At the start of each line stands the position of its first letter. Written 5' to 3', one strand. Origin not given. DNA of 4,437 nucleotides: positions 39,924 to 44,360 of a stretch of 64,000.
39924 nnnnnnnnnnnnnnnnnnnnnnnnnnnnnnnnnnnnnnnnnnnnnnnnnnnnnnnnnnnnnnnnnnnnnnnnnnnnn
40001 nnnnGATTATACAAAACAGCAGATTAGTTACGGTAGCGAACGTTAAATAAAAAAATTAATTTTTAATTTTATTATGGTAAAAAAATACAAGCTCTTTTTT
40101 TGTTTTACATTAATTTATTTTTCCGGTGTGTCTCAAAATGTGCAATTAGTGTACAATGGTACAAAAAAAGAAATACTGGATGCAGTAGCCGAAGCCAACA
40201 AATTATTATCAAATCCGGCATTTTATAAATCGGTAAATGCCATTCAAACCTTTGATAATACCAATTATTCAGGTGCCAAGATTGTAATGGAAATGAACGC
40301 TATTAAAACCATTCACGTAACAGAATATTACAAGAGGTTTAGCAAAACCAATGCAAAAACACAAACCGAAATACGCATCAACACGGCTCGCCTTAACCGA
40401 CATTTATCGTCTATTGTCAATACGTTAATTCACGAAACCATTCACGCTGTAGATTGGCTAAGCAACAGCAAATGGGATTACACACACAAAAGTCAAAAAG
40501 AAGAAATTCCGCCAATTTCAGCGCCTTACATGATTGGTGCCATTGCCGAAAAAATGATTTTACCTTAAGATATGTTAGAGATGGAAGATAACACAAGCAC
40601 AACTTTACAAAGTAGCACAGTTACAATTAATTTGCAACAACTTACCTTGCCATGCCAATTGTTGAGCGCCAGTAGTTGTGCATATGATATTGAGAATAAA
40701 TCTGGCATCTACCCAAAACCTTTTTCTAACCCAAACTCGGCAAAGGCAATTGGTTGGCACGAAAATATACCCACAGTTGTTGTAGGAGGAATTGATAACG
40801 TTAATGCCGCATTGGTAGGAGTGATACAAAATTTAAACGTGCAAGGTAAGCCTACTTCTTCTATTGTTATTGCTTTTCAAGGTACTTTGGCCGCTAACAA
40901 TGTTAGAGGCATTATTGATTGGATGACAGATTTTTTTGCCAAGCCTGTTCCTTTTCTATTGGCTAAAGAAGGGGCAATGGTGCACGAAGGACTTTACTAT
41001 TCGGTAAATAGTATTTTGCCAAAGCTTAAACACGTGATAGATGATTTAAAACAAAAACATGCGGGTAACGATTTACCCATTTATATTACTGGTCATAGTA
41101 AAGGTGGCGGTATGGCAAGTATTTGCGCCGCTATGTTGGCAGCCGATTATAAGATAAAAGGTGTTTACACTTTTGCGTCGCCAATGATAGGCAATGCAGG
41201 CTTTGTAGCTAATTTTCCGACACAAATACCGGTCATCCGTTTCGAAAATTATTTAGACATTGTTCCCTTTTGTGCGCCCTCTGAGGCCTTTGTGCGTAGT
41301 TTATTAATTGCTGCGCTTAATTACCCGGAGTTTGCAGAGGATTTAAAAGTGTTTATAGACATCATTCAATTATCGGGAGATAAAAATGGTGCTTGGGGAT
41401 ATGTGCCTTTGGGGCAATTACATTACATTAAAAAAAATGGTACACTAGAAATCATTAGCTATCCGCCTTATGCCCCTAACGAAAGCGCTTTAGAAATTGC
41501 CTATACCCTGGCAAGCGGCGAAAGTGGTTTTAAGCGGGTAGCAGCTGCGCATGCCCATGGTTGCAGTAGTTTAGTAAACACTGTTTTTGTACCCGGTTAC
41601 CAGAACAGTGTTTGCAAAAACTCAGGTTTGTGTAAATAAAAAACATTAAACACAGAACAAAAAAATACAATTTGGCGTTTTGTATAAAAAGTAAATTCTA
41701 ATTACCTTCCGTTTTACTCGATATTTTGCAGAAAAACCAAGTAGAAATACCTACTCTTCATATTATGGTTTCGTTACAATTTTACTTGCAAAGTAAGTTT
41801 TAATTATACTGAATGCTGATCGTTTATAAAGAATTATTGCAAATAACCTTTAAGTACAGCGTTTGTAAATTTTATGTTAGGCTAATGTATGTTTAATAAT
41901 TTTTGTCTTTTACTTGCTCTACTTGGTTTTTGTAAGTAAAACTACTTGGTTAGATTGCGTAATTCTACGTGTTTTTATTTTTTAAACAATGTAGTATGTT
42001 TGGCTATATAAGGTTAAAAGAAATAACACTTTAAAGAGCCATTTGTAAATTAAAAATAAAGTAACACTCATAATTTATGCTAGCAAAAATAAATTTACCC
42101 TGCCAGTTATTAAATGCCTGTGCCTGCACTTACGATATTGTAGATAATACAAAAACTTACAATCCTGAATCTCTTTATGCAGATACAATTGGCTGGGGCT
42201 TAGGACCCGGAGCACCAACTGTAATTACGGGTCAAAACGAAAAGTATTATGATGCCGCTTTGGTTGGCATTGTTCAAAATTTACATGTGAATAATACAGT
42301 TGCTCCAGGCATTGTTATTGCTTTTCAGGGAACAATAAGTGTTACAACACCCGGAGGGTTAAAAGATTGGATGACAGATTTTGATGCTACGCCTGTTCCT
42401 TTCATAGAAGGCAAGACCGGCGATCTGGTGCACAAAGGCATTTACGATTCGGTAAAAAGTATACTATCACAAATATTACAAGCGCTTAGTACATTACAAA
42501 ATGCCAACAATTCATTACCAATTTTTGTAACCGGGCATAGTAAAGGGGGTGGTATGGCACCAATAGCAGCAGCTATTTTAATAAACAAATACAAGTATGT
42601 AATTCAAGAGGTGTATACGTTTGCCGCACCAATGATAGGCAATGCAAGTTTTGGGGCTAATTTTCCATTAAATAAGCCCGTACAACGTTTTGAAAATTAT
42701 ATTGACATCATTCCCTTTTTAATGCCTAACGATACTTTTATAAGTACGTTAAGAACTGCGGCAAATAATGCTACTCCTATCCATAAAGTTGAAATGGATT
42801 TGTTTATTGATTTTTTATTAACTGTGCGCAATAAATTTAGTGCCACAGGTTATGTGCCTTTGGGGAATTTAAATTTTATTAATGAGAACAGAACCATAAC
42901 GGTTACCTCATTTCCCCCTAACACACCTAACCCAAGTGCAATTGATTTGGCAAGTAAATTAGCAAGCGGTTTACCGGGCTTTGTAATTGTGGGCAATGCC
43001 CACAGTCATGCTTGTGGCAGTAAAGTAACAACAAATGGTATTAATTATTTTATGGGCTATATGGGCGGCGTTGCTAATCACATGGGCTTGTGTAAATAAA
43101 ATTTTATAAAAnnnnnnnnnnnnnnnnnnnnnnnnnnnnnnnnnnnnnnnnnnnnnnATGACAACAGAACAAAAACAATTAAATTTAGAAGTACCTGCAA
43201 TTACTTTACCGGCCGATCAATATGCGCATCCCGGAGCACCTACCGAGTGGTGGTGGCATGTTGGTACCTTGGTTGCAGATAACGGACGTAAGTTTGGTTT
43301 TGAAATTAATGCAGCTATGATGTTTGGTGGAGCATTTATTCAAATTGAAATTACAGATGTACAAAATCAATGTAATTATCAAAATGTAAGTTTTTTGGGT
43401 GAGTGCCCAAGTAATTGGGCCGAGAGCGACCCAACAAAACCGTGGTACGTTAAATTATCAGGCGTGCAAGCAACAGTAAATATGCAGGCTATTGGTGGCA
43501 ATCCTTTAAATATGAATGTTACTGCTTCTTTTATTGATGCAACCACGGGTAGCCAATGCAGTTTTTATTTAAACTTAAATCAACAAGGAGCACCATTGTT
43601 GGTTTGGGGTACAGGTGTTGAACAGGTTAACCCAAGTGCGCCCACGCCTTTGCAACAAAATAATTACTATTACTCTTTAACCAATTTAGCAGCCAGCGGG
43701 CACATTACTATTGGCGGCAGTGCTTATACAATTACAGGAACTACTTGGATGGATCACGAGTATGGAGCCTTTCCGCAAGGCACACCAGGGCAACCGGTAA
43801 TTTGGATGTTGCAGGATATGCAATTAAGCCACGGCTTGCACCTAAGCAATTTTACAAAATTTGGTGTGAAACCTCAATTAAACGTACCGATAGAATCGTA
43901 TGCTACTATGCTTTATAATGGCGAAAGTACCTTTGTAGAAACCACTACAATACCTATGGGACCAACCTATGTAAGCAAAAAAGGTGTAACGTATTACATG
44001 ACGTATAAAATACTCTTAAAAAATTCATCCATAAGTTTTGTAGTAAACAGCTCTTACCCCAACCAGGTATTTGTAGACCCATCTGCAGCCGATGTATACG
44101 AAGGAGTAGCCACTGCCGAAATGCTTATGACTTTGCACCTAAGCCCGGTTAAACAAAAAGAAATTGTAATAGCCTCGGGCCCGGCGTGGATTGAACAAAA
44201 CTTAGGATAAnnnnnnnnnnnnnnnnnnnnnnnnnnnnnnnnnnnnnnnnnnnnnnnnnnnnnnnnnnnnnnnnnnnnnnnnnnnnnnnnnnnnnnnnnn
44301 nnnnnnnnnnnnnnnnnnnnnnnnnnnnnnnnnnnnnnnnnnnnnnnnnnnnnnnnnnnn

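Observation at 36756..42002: Three island transcription units share one promoter architecture: three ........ 8-mers phased 23-24 bp, then a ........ -7 box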

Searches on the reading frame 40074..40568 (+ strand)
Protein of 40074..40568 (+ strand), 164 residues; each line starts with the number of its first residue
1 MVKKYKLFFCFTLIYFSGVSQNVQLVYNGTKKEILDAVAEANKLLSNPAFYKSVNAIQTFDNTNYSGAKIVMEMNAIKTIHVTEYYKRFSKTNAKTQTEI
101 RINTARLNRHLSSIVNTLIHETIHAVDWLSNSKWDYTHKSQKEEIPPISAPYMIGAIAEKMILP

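Call 6: search_protein_families(library=pfam, proteins=[window:40074-40568:+], max_evalue=0.01)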
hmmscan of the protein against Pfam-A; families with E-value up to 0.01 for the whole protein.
window:40074-40568:+ (164 aa): 1 family
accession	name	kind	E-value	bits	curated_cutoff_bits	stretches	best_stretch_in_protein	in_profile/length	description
PF10263.15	SprT-like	-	2.6e-05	24.5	25.6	1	77-138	29-84/108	SprT-like family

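Call 61: search_protein_families(library=ncbifam, proteins=[window:40074-40568:+], max_evalue=0.01)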
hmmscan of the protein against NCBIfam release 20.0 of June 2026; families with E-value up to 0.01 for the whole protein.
window:40074-40568:+ (164 aa): 0 families

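Call 103: search_protein_families(library=padloc, proteins=[window:40074-40568:+], max_evalue=0.001)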
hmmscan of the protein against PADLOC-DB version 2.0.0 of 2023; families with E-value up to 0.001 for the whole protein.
window:40074-40568:+ (164 aa): 0 families

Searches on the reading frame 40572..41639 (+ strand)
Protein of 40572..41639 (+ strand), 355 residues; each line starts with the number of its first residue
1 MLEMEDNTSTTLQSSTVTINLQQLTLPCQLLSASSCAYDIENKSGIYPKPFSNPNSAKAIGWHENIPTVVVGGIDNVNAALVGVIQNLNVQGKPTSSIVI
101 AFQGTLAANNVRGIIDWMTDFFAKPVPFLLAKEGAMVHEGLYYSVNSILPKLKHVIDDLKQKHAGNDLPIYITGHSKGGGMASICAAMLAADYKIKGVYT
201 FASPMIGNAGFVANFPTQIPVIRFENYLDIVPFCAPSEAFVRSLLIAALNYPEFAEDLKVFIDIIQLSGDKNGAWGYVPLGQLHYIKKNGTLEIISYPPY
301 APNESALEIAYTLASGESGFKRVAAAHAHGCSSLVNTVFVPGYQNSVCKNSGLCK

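Call 6: search_protein_families(library=pfam, proteins=[window:40572-41639:+], max_evalue=0.01)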
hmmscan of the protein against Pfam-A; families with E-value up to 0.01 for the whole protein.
window:40572-41639:+ (355 aa): 4 families
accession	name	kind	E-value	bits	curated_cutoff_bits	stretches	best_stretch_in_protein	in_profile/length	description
PF01764.32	Lipase_3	-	1.5e-20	74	22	1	99-236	1-137/140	Lipase (class 3)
PF11187.14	Mbeg1-like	-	8.4e-05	22.5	21.1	1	156-204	72-122/224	Mbeg1-like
PF12146.15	Hydrolase_4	-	0.001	18.8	27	1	142-207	52-112/239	Serine aminopeptidase, S33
PF20408.4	Abhydrolase_11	-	0.0024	18.1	27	1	149-206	61-110/193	Alpha/beta hydrolase domain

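Call 103: search_protein_families(library=padloc, proteins=[window:40572-41639:+], max_evalue=0.001)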
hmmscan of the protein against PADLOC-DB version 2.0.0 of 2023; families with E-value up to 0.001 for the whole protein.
window:40572-41639:+ (355 aa): 0 families

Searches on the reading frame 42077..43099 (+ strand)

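Call 7: search_protein_families(library=pfam, proteins=[window:42077-43099:+], max_evalue=0.01)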
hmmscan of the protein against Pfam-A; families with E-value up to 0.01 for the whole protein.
window:42077-43099:+ (340 aa): 3 families
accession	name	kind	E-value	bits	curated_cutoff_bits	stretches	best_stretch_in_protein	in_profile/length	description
PF01764.32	Lipase_3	-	8.1e-24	84.6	22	1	80-218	1-138/140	Lipase (class 3)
PF11187.14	Mbeg1-like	-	2.6e-05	24.2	21.1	1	140-187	78-124/224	Mbeg1-like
PF12146.15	Hydrolase_4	-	0.0009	19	27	1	119-189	48-113/239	Serine aminopeptidase, S33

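Call 103: search_protein_families(library=padloc, proteins=[window:42077-43099:+], max_evalue=0.001)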
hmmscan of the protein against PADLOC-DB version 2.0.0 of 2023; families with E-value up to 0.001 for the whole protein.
window:42077-43099:+ (340 aa): 0 families

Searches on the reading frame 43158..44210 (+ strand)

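Call 7: search_protein_families(library=pfam, proteins=[window:43158-44210:+], max_evalue=0.01)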
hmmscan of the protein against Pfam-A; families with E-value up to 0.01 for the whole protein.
window:43158-44210:+ (350 aa): 1 family
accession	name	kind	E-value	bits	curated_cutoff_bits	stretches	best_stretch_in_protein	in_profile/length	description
PF07143.17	CrtC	-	7.3e-17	63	22.5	1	29-203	1-167/168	CrtC N-terminal lipocalin domain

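Call 103: search_protein_families(library=padloc, proteins=[window:43158-44210:+], max_evalue=0.001)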
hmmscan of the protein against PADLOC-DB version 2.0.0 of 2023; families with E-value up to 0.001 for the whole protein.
window:43158-44210:+ (350 aa): 0 families
